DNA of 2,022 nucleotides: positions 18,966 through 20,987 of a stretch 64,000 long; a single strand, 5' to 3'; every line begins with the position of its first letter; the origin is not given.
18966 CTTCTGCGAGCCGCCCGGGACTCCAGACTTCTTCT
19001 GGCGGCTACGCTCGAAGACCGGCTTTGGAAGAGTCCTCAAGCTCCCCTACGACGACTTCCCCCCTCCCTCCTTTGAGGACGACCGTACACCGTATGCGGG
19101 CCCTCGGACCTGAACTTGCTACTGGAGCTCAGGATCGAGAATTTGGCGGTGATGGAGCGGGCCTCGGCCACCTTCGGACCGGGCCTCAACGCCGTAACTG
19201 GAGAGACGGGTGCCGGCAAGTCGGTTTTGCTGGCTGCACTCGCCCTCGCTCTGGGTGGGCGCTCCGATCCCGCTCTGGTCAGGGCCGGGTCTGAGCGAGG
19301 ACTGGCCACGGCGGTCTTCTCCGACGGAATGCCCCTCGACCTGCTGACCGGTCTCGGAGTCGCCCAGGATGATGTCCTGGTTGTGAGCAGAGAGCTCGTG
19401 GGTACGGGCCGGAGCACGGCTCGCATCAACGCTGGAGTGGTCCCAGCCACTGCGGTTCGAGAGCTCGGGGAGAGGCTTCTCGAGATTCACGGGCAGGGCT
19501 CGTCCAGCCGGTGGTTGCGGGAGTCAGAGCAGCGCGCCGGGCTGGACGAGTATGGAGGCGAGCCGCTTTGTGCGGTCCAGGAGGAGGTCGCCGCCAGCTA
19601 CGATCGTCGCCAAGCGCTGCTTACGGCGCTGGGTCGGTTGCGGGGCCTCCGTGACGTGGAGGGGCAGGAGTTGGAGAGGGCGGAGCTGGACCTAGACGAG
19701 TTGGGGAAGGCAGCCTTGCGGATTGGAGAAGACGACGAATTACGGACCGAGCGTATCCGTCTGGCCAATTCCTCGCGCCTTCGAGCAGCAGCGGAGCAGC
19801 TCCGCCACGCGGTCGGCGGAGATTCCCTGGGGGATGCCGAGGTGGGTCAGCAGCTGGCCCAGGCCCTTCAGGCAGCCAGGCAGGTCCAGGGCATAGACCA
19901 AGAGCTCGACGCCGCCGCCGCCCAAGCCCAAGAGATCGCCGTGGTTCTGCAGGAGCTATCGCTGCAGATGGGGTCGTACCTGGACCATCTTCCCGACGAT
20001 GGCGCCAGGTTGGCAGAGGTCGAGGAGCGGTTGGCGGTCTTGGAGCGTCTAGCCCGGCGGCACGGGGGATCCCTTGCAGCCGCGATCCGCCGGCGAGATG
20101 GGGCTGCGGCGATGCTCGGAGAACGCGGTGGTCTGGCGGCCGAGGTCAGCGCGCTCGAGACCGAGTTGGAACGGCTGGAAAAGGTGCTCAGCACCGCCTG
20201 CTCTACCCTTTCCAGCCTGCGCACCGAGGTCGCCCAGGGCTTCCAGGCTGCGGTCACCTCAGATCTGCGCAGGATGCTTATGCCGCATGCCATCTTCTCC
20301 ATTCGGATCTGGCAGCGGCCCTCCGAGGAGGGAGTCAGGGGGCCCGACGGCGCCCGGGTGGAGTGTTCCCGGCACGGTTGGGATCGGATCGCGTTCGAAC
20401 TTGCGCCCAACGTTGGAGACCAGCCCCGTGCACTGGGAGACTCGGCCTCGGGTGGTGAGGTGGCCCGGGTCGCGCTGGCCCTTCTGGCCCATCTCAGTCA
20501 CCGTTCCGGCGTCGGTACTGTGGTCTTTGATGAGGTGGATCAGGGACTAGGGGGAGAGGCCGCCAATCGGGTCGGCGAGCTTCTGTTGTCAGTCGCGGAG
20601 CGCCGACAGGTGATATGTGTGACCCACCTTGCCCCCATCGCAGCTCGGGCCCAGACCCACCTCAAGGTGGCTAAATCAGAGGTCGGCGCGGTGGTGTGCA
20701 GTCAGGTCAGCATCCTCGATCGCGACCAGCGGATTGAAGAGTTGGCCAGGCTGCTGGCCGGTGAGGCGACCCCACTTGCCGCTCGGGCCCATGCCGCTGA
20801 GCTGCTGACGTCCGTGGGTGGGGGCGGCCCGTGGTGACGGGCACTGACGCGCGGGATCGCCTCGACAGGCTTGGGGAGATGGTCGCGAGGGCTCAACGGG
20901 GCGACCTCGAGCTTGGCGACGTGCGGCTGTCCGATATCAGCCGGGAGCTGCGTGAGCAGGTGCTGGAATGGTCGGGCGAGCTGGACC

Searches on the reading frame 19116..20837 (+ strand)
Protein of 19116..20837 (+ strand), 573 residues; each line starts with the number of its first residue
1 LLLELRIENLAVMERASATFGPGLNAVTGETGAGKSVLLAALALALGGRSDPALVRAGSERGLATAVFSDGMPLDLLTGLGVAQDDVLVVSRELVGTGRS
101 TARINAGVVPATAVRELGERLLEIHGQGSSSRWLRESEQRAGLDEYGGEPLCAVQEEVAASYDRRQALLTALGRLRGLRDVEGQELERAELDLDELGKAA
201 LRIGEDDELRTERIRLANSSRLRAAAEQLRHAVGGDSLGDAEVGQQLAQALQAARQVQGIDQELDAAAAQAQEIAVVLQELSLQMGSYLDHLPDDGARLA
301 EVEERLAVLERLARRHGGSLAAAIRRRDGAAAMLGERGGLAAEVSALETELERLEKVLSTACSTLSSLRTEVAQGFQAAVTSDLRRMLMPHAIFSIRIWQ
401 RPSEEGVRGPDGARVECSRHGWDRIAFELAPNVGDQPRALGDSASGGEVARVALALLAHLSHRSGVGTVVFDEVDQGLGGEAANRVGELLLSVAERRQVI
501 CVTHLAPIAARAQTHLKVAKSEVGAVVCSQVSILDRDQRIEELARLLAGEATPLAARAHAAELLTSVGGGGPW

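Call 60: search_protein_families(library=pfam, proteins=[window:19116-20837:+], max_evalue=0.000001)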
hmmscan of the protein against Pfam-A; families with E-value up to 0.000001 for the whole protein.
window:19116-20837:+ (573 aa): 3 families
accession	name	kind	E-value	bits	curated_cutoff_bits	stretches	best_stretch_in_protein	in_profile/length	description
PF02463.25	SMC_N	-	1.5e-15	57.6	40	1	3-522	3-215/220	RecF/RecN/SMC N terminal domain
PF13476.12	AAA_23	-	4.7e-09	37.6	27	1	5-52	2-49/201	AAA domain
PF13304.12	AAA_21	-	1.2e-07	32.5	27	0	454-504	246-298/304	AAA domain, putative AbiEii toxin, Type IV TA system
